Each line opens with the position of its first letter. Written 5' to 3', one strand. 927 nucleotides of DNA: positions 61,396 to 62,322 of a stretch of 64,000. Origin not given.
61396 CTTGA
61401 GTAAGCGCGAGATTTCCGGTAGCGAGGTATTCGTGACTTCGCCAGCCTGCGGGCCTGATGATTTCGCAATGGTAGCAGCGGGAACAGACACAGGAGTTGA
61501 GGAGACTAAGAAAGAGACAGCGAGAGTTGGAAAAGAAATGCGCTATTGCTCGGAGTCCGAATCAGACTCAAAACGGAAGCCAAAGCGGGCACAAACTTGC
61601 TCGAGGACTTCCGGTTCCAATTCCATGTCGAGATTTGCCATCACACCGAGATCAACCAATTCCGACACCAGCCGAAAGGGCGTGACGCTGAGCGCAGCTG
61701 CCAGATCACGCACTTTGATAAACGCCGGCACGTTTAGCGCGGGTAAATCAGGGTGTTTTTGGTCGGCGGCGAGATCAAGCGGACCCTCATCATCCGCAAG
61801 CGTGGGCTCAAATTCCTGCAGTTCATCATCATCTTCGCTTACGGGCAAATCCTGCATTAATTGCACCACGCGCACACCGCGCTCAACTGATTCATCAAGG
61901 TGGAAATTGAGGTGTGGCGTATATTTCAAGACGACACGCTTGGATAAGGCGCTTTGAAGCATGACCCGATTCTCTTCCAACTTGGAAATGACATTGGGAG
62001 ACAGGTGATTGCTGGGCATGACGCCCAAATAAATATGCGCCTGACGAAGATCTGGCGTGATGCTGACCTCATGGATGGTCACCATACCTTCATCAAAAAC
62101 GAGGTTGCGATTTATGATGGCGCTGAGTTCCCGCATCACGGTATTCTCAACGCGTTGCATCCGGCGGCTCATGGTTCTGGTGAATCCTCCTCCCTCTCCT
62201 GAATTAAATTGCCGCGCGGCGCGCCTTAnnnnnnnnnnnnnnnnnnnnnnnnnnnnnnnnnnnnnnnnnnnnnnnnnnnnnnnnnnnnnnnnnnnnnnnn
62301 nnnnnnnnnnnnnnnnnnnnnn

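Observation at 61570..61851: RbfA fused to an IF2_N-like domain paralogous to that of the neighbouring infB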

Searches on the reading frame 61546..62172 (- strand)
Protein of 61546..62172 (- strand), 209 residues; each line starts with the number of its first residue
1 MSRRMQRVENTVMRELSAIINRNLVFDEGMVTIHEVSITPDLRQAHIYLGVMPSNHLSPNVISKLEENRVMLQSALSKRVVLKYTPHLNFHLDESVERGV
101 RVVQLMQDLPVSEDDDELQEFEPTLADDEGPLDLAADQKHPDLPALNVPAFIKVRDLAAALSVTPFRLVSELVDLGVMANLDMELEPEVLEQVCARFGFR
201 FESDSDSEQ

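Call 6: search_protein_families(library=pfam, proteins=[window:61546-62172:-], max_evalue=1)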
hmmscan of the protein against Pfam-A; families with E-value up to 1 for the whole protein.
seq(209 aa): 2 families
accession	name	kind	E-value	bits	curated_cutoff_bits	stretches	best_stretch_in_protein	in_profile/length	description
PF02033.23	RBFA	-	7.4e-23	81.3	34.7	1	4-105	1-104/105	Ribosome-binding factor A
PF04760.21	IF2_N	-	1.4e-06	28.4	25.3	1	149-199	1-52/53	Translation initiation factor IF-2, N-terminal region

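Call 8: find_homologous_proteins(query=window:61546-62172:-)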
Query seq(209 aa) (209 aa): 100 proteins with E <= 0.001 among 682 candidates.
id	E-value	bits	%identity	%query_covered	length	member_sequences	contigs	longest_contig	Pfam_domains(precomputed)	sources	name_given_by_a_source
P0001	2.4e-126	437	100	98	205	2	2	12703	PF04760.22,PF02033.24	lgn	-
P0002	4.6e-41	159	67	53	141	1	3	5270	PF02033.24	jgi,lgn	jgi:ribosome-binding factor A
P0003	3.8e-32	130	52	56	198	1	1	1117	PF02033.24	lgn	-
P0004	2.5e-31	127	52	59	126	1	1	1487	PF02033.24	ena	-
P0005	4.1e-30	123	50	62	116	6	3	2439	PF02033.24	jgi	jgi:ribosome-binding factor A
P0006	7.5e-30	122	54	52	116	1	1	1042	PF02033.24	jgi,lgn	jgi:ribosome-binding factor A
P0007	9.2e-30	122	53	56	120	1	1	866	PF02033.24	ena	-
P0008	1.1e-29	122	50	56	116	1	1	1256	PF02033.24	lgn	-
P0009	1.1e-29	122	53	55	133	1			PF02033.24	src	-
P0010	1.2e-29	122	55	52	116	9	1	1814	PF02033.24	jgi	-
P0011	1.5e-29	121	52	56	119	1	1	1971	PF02033.24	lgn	-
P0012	1.7e-29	121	53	56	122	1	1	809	PF02033.24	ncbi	-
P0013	2.0e-29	121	53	56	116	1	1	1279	PF02033.24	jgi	-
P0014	5.0e-29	119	52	56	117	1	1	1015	PF02033.24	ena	-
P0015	1.4e-28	118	50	55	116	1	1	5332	PF02033.24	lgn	-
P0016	2.1e-28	117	50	55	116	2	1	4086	PF02033.24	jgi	jgi:ribosome-binding factor A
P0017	2.7e-28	117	51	56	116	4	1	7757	PF02033.24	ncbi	ncbi:MAG: 30S ribosome-binding factor RbfA [Chthoniobacterales bacterium]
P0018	3.1e-28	117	49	56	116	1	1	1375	PF02033.24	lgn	-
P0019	1.1e-27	115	50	52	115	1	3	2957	PF02033.24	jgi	jgi:ribosome-binding factor A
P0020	1.2e-27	115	50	53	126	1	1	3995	PF02033.24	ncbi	-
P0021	1.7e-27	114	47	52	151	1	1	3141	PF02033.24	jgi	jgi:ribosome-binding factor A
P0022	2.2e-27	114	50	55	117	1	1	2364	PF02033.24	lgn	-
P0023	3.1e-27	114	50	56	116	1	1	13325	PF02033.24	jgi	jgi:ribosome-binding factor A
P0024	7.7e-27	112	47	64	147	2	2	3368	PF02033.24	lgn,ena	-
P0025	8.4e-27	112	50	52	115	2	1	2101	PF02033.24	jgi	jgi:ribosome-binding factor A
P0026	1.2e-26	112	45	63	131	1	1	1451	PF02033.24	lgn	-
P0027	1.5e-26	111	53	53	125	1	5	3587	PF02033.24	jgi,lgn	-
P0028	1.7e-26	111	44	62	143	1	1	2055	PF02033.24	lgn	-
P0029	2.0e-26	111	51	55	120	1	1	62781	PF02033.24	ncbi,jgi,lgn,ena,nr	ncbi:MAG: 30S ribosome-binding factor RbfA [Verrucomicrobia bacterium]|nr:30S ribosome-binding facto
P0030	4.5e-26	110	51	52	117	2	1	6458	PF02033.24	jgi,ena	jgi:ribosome-binding factor A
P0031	9.9e-26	109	50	55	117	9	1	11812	PF02033.24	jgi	jgi:ribosome-binding factor A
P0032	1.0e-25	109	49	52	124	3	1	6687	PF02033.24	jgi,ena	-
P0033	1.0e-25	109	50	56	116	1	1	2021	PF02033.24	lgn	-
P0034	1.3e-25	108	51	55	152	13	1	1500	PF02033.24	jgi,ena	jgi:ribosome-binding factor A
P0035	1.7e-25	108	46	56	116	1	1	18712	PF02033.24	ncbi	ncbi:MAG: 30S ribosome-binding factor RbfA [Chthoniobacterales bacterium]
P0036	2.1e-25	108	47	56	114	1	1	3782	PF02033.24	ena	-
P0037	2.1e-25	108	52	52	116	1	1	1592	PF02033.24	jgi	jgi:ribosome-binding factor A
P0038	2.9e-25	107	51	52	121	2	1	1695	PF02033.24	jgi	jgi:ribosome-binding factor A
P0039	2.9e-25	107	49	57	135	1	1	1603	PF02033.24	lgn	-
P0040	3.8e-25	107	48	56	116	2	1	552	PF02033.24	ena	-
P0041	5.1e-25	106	47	56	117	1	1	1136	PF02033.24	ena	-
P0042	5.7e-25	106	51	55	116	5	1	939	PF02033.24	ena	-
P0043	6.3e-25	106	49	56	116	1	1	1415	PF02033.24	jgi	jgi:ribosome-binding factor A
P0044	6.9e-25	106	47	52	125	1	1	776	PF02033.24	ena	-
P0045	9.1e-25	106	50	52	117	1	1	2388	PF02033.24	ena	-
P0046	1.5e-24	105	51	52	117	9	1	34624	PF02033.24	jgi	jgi:ribosome-binding factor A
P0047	1.9e-24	105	51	52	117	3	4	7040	PF02033.24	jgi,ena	jgi:ribosome-binding factor A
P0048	4.9e-24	103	47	56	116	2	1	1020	PF02033.24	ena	-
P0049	5.5e-24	103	47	56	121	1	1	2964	PF02033.24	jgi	jgi:ribosome-binding factor A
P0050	5.6e-24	103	45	61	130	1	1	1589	PF02033.24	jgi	jgi:ribosome-binding factor A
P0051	7.3e-24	103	48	52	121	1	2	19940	PF02033.24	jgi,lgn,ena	-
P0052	7.9e-24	103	47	56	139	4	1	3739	PF02033.24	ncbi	-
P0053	8.9e-24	102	55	50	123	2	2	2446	PF02033.24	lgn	-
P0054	1.2e-23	102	48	56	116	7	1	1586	PF02033.24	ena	-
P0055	1.4e-23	102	47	56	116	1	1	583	PF02033.24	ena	-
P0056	1.5e-23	102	47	56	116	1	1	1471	PF02033.24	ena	-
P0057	2.1e-23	101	45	56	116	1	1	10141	PF02033.24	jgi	jgi:ribosome-binding factor A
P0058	2.1e-23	101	46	56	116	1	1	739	PF02033.24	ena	-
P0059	2.4e-23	101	46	56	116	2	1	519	PF02033.24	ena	-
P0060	3.2e-23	101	49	52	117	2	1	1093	PF02033.24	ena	-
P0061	5.1e-23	100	45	56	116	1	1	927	PF02033.24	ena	-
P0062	5.5e-23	100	45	56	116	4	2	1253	PF02033.24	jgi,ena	jgi:ribosome-binding factor A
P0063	5.5e-23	100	46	55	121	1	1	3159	PF02033.24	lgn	-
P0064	6.7e-23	100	46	56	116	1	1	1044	PF02033.24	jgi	-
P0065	6.7e-23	100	45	56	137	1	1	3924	PF02033.24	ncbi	ncbi:MAG: 30S ribosome-binding factor RbfA, partial [Alphaproteobacteria bacterium]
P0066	8.1e-23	99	47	56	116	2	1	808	PF02033.24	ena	-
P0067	9.5e-23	99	46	52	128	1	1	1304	PF02033.24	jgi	jgi:ribosome-binding factor A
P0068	1.0e-22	99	46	56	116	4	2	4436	PF02033.24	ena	-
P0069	1.6e-22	98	45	56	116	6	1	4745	PF02033.24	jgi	-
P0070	1.8e-22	98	49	52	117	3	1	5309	PF02033.24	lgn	-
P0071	2.5e-22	98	45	67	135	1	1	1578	PF02033.24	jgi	jgi:ribosome-binding factor A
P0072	2.5e-22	98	45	56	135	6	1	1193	PF02033.24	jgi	-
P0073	3.2e-22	97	43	46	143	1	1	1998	PF02033.24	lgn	-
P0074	4.4e-22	97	39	63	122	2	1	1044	PF02033.24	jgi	jgi:ribosome-binding factor A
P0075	8.1e-22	96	43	45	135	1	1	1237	PF02033.24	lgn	-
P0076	9.8e-22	96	44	56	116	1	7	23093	PF02033.24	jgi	jgi:ribosome-binding factor A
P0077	1.7e-21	95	45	56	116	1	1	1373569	PF02033.24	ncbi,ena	-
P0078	2.6e-21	94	46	55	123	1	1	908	PF02033.24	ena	-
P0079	4.3e-21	94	44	56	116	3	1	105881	PF02033.24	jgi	jgi:ribosome-binding factor A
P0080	4.9e-21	93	50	48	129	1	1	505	PF02033.24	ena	-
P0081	6.5e-21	93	45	56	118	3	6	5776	PF02033.24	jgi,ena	-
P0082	3.9e-20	90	39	66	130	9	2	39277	PF02033.24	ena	-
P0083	1.6e-19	89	47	48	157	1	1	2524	PF02033.24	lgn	-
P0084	2.2e-19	88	43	56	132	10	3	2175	PF02033.24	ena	-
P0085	5.0e-19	87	43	52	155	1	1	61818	PF02033.24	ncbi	ncbi:MAG: 30S ribosome-binding factor RbfA [Verrucomicrobiales bacterium]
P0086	6.2e-19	87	46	45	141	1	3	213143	PF02033.24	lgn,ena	-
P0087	6.3e-18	83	37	67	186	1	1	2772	PF02033.24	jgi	jgi:ribosome-binding factor A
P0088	1.6e-17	82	45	45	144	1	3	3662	PF02033.24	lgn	-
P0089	1.7e-17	82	45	48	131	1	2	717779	PF02033.24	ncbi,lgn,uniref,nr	ncbi:30S ribosome-binding factor RbfA [Prosthecobacter vanneervenii]|uniref:Ribosome-binding factor 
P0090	1.7e-17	82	37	61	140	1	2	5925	PF02033.24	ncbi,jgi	jgi:ribosome-binding factor A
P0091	1.8e-17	82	37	61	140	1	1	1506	PF02033.24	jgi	-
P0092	2.3e-17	81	43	45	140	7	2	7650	PF02033.24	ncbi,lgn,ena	-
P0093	2.3e-17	81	37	61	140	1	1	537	PF02033.24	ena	-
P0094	2.9e-17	81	39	61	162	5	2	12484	PF02033.24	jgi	jgi:ribosome-binding factor A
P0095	9.7e-17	79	44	48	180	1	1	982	PF02033.24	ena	-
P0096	2.5e-15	75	42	55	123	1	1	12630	PF02033.24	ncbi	-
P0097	5.0e-10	58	38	49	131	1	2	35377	PF02033.24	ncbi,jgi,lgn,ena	-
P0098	7.3e-10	57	33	59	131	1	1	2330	PF02033.24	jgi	jgi:ribosome-binding factor A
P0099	7.0e-9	54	34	54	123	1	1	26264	PF02033.24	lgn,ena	-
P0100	7.7e-9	54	34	54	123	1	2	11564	PF02033.24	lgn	-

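Call 13: find_encoding_contigs(protein=P0001, flank=10000)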
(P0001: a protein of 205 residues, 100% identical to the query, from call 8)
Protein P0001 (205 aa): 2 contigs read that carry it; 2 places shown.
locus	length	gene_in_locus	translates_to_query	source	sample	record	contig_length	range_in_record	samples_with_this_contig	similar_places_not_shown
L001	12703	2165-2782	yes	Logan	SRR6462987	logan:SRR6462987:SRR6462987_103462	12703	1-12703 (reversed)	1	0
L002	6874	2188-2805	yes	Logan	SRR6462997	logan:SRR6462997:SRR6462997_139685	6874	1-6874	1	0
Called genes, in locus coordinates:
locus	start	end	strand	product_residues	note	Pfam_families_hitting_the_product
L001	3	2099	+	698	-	?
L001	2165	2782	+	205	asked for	PF02033:RBFA, PF04760:IF2_N (weak)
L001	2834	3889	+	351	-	PF01368:DHH, PF02272:DHHA1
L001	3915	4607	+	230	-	PF01509:TruB_N, PF16198:TruB_C_2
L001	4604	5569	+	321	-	PF06574:FAD_syn, PF01687:Flavokinase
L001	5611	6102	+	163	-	-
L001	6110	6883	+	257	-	PF01618:MotA_ExbB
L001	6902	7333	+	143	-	PF02472:ExbD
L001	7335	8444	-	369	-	PF02073:Peptidase_M29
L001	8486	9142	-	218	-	PF01553:Acyltransferase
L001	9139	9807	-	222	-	PF02224:Cytidylate_kin, PF13189:Cytidylate_kin2 (weak), PF13238:AAA_18 (weak), PF13207:AAA_17 (weak)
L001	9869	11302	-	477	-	PF00275:EPSP_synthase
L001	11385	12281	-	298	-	PF03446:NAD_binding_2, PF02153:PDH_N, PF20463:PDH_C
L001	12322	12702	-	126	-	?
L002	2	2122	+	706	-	?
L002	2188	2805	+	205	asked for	PF02033:RBFA, PF04760:IF2_N (weak)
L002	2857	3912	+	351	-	PF01368:DHH, PF02272:DHHA1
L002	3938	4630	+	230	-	PF01509:TruB_N, PF16198:TruB_C_2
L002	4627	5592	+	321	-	PF06574:FAD_syn, PF01687:Flavokinase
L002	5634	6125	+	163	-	-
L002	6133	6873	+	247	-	?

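Call 17: search_protein_representatives(protein=window:61546-62172:-)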
Query: 209 residues. Proteins with E-value up to 0.001 (for the whole library): 3893; up to 1e-10: 172; up to 1e-30: 2. The best 150 are listed.
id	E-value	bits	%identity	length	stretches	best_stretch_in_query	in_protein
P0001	7.8e-127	436.8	100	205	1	5-209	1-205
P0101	1.4e-35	139.1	52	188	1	1-140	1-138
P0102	8.4e-29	117.1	48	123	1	1-117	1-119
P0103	2.6e-26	108.9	45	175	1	1-139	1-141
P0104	4.7e-26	108.1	46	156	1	1-135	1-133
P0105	4.8e-26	108.1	50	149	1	1-113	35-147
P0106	3.9e-25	105.1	41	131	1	1-124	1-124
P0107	4.2e-25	105.0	44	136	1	1-129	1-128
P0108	4.4e-25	105.0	48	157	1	1-114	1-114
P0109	1.3e-24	103.4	46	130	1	3-116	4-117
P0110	7.6e-24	100.9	45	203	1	1-124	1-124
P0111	1.6e-23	99.8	47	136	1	1-110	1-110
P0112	3.7e-23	98.7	38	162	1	3-136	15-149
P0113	6.7e-23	97.8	41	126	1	1-118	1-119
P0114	7.0e-23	97.8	44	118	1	1-117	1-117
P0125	3.3e-20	89.1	38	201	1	2-139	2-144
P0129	3.2e-19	85.8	41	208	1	2-111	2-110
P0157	8.6e-15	71.4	39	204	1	1-116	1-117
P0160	1.3e-14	70.8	44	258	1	1-91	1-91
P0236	2.3e-11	60.2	31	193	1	1-141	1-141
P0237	2.4e-11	60.2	37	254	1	2-125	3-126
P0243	3.1e-11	59.8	36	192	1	1-107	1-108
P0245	3.5e-11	59.6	40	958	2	149-205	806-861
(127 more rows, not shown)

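Call 18: search_protein_families(library=pfam, proteins=[P0245, P0101, P0110, P0125, P0129, P0157, P0160, P0237, P0243, P0236], max_evalue=0.1)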
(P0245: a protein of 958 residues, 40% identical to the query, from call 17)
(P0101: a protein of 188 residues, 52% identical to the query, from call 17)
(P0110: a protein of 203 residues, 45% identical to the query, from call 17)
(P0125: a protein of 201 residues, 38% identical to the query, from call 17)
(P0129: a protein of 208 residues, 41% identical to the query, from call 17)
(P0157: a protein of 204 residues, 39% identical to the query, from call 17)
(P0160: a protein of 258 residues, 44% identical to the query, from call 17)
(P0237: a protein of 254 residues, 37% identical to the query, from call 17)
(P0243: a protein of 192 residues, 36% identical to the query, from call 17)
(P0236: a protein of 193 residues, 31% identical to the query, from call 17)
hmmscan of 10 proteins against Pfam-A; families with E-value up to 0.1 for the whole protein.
P0245 (958 aa): 10 families
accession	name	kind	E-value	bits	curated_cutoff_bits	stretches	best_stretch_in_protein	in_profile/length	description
PF04760.21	IF2_N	-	7.3e-07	29.3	25.3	1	810-855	6-52/53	Translation initiation factor IF-2, N-terminal region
PF13401.12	AAA_22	-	1.2e-06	29.3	27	1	254-400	9-122/130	AAA domain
PF09848.15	SLFN-g3_helicase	-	0.00022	21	24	1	254-496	5-208/354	Schlafen group 3, DNA/RNA helicase domain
PF13604.12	AAA_30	-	0.0007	19.8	27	1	254-436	22-158/191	AAA domain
PF25199.1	nSTAND_NTPase5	-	0.0026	18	34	0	251-275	42-66/145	Novel STAND NTPase 5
PF08378.17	NERD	-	0.0034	18.3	22.1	1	39-137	4-96/111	Nuclease-related domain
PF13191.12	AAA_16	-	0.012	16.6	32.6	1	234-388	4-155/167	AAA ATPase domain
PF13245.12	AAA_19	-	0.014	16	25.1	1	253-405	14-129/134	AAA domain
PF10236.15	DAP3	-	0.075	12.7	23.1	0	249-272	22-45/311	Mitochondrial ribosomal death-associated protein 3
PF05127.21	NAT10_TcmA_helicase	-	0.085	13.2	22.7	0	255-390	2-114/176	RNA cytidine acetyltransferase NAT10/TcmA, helicase domain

P0101 (188 aa): 1 family
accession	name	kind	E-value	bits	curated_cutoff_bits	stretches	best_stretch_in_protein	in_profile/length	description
PF02033.23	RBFA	-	1.6e-23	83.4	34.7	1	4-106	1-105/105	Ribosome-binding factor A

P0110 (203 aa): 1 family
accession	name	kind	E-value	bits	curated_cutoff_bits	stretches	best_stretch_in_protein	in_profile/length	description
PF02033.23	RBFA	-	1.2e-25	90.2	34.7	1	4-106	1-105/105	Ribosome-binding factor A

P0125 (201 aa): 1 family
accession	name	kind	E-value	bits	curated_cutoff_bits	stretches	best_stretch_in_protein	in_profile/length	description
PF02033.23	RBFA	-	5.2e-22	78.6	34.7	1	4-105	1-104/105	Ribosome-binding factor A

P0129 (208 aa): 1 family
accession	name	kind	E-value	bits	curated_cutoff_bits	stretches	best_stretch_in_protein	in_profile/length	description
PF02033.23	RBFA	-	1.9e-24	86.4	34.7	1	4-104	1-104/105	Ribosome-binding factor A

P0157 (204 aa): 2 families
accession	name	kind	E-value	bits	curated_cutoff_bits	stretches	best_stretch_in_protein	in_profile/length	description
PF02033.23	RBFA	-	1.3e-20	74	34.7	1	4-104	1-102/105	Ribosome-binding factor A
PF15250.11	Raftlin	-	0.033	13.3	29.4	1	85-195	140-246/459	Raftlin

P0160 (258 aa): 3 families
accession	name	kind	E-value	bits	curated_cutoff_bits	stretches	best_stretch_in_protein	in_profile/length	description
PF02033.23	RBFA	-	3.3e-21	76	34.7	1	4-91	1-90/105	Ribosome-binding factor A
PF01368.27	DHH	-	7.4e-05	23.5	28.1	1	164-199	2-38/125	DHH family, N-terminal domain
PF07839.16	CaM_binding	-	0.013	16.6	24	1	87-164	23-103/117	Plant calmodulin-binding domain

P0237 (254 aa): 3 families
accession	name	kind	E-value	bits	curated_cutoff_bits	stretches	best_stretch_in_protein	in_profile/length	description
PF02033.23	RBFA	-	1.1e-33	116.1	34.7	1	5-107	1-104/105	Ribosome-binding factor A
PF01368.27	DHH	-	1.4e-09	38.8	28.1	1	140-250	3-94/125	DHH family, N-terminal domain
PF04954.18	SIP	-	0.066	14.2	26.3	0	184-235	13-62/119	Siderophore-interacting protein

P0243 (192 aa): 2 families
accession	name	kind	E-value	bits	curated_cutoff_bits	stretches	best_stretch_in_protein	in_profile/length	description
PF02033.23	RBFA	-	1.2e-31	109.6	34.7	1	4-107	1-105/105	Ribosome-binding factor A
PF04889.17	Cwf_Cwc_15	-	0.023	14.9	30.4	1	107-188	59-147/244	Cwf15/Cwc15 cell cycle control protein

P0236 (193 aa): 1 family
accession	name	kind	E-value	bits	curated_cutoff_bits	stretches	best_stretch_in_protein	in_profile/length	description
PF02033.23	RBFA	-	4.8e-28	98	34.7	1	4-103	1-100/105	Ribosome-binding factor A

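Call 21: find_related_loci(query=window:61546-62172:-, collection=genome_contigs, flank=6000)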
Query window:61546-62172:- (209 aa) in genome_contigs; peptide patterns used: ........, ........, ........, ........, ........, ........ (x = any residue, [..] = any of these).
97 stretches matched a pattern; 2 encode a relative of the query (tblastn E <= 1e-3); 2 distinct loci.
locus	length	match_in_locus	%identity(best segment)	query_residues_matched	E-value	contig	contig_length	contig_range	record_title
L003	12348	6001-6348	50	1-116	1e-35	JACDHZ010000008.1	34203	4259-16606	MAG: Chthoniobacterales bacterium isolate MGR_bin451 SD2912_NODE_63_length_34203_cov_2.060893, whole genome shotgun sequ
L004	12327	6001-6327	44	1-109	5e-27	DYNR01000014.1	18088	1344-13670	MAG TPA_asm: Chthoniobacter flavus isolate SulCav_FS08_3_55_42 SulCav_FS08_3_1194_length_18088_cov_26_062275, whole geno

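Call 24: find_encoding_contigs(protein=P0245, flank=8000, max_places=4)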
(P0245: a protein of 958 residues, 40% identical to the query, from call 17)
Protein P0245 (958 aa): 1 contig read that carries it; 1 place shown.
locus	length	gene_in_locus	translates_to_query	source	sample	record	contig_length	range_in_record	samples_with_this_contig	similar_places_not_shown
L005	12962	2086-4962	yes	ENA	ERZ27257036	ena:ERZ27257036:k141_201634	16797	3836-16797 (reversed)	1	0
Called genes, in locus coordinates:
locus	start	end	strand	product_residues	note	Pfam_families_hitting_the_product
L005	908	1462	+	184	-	PF01381:HTH_3, PF13560:HTH_31 (weak)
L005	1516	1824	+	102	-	-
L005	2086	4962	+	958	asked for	PF13401:AAA_22 (weak), PF04760:IF2_N (faint)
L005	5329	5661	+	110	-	-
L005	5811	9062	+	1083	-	PF13895:Ig_2 (faint), PF13927:Ig_3 (weak), PF07679:I-set, PF13927:Ig_3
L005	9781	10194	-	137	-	-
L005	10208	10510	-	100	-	-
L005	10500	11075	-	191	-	PF04542:Sigma70_r2, PF08281:Sigma70_r4_2 (weak)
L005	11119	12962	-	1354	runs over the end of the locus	PF00884:Sulfatase, PF16347:SGSH_C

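Call 49: predict_structure(alignment_id=A4)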
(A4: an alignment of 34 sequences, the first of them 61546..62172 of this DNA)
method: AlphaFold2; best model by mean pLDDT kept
length: 209 residues; sequences in the alignment: 34
mean_pLDDT: 82.8   pTM: 0.50
mean pLDDT of the five models: 82.8, 82.0, 78.8, 77.8, 76.7
residues with pLDDT >= 90: 108; 70-90: 49; 50-70: 49; < 50: 3
segments of 3 or more residues with pLDDT < 50: none
pLDDT, mean of each block of 10 residues (from residue 1): 88 97 90 94 95 78 96 97 95 73 68 56 58 55 78 91 91 90 91 90 68
secondary structure, 60 per line:
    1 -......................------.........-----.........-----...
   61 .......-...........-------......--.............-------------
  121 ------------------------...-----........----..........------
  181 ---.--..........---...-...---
elements in order: H2-23 E30-38 E44-52 H58-67 H69-79 E87-92 H95-107 E145-147 H154-160 H165-174 H187-196 E200-202
